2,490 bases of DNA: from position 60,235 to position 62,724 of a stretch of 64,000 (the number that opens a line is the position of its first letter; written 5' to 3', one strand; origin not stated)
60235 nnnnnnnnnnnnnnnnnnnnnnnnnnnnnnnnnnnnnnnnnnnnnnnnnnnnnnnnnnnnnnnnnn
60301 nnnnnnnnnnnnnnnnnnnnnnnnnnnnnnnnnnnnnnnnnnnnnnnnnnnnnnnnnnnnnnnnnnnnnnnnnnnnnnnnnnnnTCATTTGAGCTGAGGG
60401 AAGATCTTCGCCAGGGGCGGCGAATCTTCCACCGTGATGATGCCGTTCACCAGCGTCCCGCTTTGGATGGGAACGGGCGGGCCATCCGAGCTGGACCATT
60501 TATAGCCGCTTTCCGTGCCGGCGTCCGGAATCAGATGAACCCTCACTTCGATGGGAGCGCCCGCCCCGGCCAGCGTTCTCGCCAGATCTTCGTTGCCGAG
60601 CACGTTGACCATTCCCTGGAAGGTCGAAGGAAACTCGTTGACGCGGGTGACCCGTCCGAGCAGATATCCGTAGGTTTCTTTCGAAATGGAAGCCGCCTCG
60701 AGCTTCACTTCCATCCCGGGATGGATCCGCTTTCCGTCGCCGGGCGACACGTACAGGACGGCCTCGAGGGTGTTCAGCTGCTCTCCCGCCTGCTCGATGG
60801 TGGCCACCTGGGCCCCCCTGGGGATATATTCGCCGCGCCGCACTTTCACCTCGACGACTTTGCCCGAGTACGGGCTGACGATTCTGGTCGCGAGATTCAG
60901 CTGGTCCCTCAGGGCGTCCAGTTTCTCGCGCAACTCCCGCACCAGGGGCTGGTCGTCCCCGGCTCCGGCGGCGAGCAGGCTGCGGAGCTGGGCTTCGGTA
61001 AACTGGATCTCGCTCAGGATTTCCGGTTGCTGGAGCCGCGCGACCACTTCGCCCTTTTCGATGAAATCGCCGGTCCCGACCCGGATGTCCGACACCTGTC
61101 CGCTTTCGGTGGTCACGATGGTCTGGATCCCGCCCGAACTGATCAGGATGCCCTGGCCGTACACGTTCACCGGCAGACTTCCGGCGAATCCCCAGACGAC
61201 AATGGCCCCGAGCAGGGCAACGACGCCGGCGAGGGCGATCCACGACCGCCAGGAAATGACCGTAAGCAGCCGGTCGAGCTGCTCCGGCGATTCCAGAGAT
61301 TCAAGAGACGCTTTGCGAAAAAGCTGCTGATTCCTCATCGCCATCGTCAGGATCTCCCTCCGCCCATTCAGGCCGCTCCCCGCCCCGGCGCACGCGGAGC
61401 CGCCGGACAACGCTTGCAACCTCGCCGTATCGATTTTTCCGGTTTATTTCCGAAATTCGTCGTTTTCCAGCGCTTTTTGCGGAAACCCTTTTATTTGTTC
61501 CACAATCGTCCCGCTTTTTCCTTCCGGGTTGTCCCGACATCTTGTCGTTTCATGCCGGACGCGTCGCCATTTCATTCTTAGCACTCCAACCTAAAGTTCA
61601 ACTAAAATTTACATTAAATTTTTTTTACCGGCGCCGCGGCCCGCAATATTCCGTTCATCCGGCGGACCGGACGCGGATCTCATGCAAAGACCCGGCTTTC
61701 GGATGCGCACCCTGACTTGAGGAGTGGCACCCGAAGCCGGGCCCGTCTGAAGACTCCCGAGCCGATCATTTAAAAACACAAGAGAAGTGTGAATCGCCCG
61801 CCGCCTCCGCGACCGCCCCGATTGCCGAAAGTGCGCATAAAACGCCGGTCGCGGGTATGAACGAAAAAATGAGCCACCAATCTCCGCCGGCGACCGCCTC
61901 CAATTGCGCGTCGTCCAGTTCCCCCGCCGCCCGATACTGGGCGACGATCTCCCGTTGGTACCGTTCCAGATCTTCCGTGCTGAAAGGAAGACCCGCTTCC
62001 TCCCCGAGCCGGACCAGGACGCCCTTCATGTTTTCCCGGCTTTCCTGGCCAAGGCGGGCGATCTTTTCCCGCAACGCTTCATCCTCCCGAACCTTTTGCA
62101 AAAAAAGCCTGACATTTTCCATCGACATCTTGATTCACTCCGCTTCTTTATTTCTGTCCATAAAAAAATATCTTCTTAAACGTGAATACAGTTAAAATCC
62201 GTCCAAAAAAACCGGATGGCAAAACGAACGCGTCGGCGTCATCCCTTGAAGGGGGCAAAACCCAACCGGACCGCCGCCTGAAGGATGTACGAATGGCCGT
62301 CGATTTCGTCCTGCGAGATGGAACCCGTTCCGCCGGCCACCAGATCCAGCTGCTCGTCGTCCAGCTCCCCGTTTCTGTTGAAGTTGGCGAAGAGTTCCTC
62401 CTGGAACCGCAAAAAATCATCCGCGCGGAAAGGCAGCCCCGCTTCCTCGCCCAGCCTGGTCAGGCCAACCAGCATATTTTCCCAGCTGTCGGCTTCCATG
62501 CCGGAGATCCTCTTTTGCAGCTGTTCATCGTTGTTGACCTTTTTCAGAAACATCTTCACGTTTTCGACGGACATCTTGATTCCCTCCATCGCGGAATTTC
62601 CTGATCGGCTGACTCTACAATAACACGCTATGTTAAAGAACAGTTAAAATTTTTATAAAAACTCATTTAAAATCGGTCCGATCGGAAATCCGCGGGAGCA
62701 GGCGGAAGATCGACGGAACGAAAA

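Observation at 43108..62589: Composite ProcM-like lanthipeptide locus: one LanM, seven double-glycine precursors from two leader families, an NHLM-type export triad and several non-canonical embedded genes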

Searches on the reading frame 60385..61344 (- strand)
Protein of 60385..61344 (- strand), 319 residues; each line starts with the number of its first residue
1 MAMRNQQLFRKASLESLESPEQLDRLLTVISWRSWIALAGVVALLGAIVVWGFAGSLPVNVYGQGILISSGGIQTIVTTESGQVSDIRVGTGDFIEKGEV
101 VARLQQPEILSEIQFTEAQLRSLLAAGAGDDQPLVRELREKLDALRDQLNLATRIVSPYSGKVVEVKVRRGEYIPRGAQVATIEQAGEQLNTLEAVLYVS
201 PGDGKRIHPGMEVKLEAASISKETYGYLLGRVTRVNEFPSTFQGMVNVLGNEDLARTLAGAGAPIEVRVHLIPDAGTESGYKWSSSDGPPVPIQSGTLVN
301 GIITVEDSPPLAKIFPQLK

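Call 8: search_protein_families(library=pfam, proteins=[window:60385-61344:-], max_evalue=0.01)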
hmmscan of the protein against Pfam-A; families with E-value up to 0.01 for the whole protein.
window:60385-61344:- (319 aa): 6 families
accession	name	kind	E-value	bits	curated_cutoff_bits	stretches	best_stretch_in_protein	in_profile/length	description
PF13437.12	HlyD_3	-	5.4e-12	46.8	22.2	1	155-222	2-64/106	HlyD family secretion protein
PF16576.10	HlyD_D23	-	5e-08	32.9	30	1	73-225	19-177/214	Barrel-sandwich domain of CusB or HlyD membrane-fusion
PF00364.28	Biotin_lipoyl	-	1.4e-05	25.2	22.1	0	75-104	44-73/73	Biotin-requiring enzyme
PF13533.13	Biotin_lipoyl_2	-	0.0012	19.1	29.8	0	157-174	5-22/32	Biotin-lipoyl like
PF01551.29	Peptidase_M23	-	0.0021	18.7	28.7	0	53-105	26-73/96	Peptidase family M23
PF21668.3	RPOC_hybrid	-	0.0067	16.6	27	0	133-190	27-75/102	DNA-directed RNA polymerase subunit beta', hybrid domain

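Call 9: search_protein_families(library=ncbifam, proteins=[window:60385-61344:-], max_evalue=0.01)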
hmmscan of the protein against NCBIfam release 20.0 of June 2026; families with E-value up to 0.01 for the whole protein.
window:60385-61344:- (319 aa): 14 families
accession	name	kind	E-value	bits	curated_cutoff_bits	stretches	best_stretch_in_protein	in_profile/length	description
TIGR03794.1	NHLM_micro_HlyD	equivalog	1.3e-93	314.2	156.2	2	135-319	236-420/421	NHLP bacteriocin system secretion protein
TIGR01843.1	type_I_hlyD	subfamily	5.9e-18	65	208.65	2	35-125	5-95/422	HlyD family type I secretion periplasmic adaptor subunit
TIGR01730.1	RND_mfp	subfamily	8.6e-12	44.6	94.9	1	138-221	121-199/322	efflux RND transporter periplasmic adaptor subunit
NF006079.0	PRK08225.1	equivalog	2.1e-06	27.7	95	1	76-104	41-69/70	acetyl-CoA carboxylase biotin carboxyl carrier protein subunit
TIGR02971.1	heterocyst_DevB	subfamily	6.8e-06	25.7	129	0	140-236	193-279/327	ABC exporter membrane fusion protein, DevB family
TIGR00999.1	8a0102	subfamily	1.1e-05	24.7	319.3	1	136-225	75-161/271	CzcB/NccB family metal efflux transporter periplasmic adaptor subunit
TIGR00998.1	8a0101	subfamily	2.8e-05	23.2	390.8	0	130-185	183-237/334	EmrA/EmrK family multidrug efflux transporter periplasmic adaptor subunit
NF004547.1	PRK05889.1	equivalog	5.3e-05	23.3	75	0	77-103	43-69/71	biotin/lipoyl-binding carrier protein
NF002939.0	PRK03598.1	equivalog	0.00021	20.6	393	0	80-123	51-94/332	secretion protein HlyD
NF008814.0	PRK11854.1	equivalog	0.0005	18.6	722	0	153-189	148-184/637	pyruvate dehydrogenase complex dihydrolipoyllysine-residue acetyltransferase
NF007850.1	PRK10559.1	equivalog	0.00083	18.6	400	0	148-185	142-181/303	p-hydroxybenzoic acid efflux pump subunit AaeA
NF006761.0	PRK09282.1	domain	0.00095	17.7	402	0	135-185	504-554/591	pyruvate carboxylase subunit B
NF005457.0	PRK07051.1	equivalog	0.0022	18.2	87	0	75-105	49-79/80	acetyl-CoA carboxylase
TIGR01348.1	PDHac_trf_long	equivalog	0.0032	16.1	552.1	0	155-195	45-85/587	dihydrolipoyllysine-residue acetyltransferase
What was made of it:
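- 60385..61344 (-): HlyD-type adaptor of the NHLM export system. TIGR03794 314 bits against cut-off 156 (call 9).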

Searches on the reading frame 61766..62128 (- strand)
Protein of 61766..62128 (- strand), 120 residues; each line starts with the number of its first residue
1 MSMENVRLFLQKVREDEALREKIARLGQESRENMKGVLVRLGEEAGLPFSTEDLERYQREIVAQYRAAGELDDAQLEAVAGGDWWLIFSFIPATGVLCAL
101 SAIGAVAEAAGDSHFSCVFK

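Call 10: search_protein_families(library=ncbifam, proteins=[window:61766-62128:-], max_evalue=1)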
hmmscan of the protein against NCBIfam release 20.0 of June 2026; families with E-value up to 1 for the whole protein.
window:61766-62128:- (120 aa): 5 families
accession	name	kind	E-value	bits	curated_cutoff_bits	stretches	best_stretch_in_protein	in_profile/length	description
TIGR03798.1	leader_Nif11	subfamily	6.4e-13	48.7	32.3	1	1-82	1-68/68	Nif11-like leader peptide family RiPP precursor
TIGR03793.1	leader_NHLP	domain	0.028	14.3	50.9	1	62-82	57-77/77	NHLP leader peptide family RiPP precursor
NF040699.1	VPA1262_fam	subfamily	0.065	11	325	1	27-56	154-183/1026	VPA1262 family protein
NF038153.1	lant_leader_L1a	domain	0.21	11.8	22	1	70-82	20-32/32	class I lanthipeptide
TIGR03949.1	bact_IIb_cerein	subfamily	0.21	11.4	21.5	1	70-107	3-35/45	class IIb bacteriocin, lactobin A/cerein 7B family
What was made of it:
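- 61766..62128 (-): Nif11-leader precursor F. Hydrophobic core with 2 Cys. TIGR03798 48.7 bits (call 10).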

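Call 11: search_protein_families(library=pfam, proteins=[window:61766-62128:-], max_evalue=1)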
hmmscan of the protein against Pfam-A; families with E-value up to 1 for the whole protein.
window:61766-62128:- (120 aa): 2 families
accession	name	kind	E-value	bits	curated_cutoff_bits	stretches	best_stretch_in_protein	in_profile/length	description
PF07862.16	Nif11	-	2.3e-09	37.8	23.8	1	1-54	1-48/48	Nif11 domain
PF03047.20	ComC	-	0.057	13.7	20.4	1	70-86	12-28/31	COMC family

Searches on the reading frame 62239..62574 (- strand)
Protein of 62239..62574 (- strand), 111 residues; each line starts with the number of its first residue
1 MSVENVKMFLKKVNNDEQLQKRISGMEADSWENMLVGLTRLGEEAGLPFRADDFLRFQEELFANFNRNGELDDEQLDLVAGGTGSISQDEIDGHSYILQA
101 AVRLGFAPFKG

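Call 10: search_protein_families(library=ncbifam, proteins=[window:62239-62574:-], max_evalue=1)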
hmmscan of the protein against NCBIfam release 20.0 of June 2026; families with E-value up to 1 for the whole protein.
window:62239-62574:- (111 aa): 3 families
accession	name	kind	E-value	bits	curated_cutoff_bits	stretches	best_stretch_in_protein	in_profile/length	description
TIGR03798.1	leader_Nif11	subfamily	1.4e-08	34.9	32.3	1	1-82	1-68/68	Nif11-like leader peptide family RiPP precursor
NF038167.1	cyan_ocin_like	subfamily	0.0064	16.7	32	1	70-89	10-25/72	CTB family bacteriocin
TIGR03793.1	leader_NHLP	domain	0.074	12.9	50.9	1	66-82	61-77/77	NHLP leader peptide family RiPP precursor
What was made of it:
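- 62239..62574 (-): Nif11-leader precursor G (alternative start 62589). Core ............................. has no Cys. TIGR03798 34.9 bits against cut-off 32.3 (call 10).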

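Call 11: search_protein_families(library=pfam, proteins=[window:62239-62574:-], max_evalue=1)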
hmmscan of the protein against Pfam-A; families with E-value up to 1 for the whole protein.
window:62239-62574:- (111 aa): 2 families
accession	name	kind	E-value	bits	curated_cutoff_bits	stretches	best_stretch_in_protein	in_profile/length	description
PF07862.16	Nif11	-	1.6e-05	25.5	23.8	1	1-53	1-47/48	Nif11 domain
PF20451.3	Calmod_bind_M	-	0.023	15.7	24.5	1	3-34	27-60/67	Calmodulin binding protein central domain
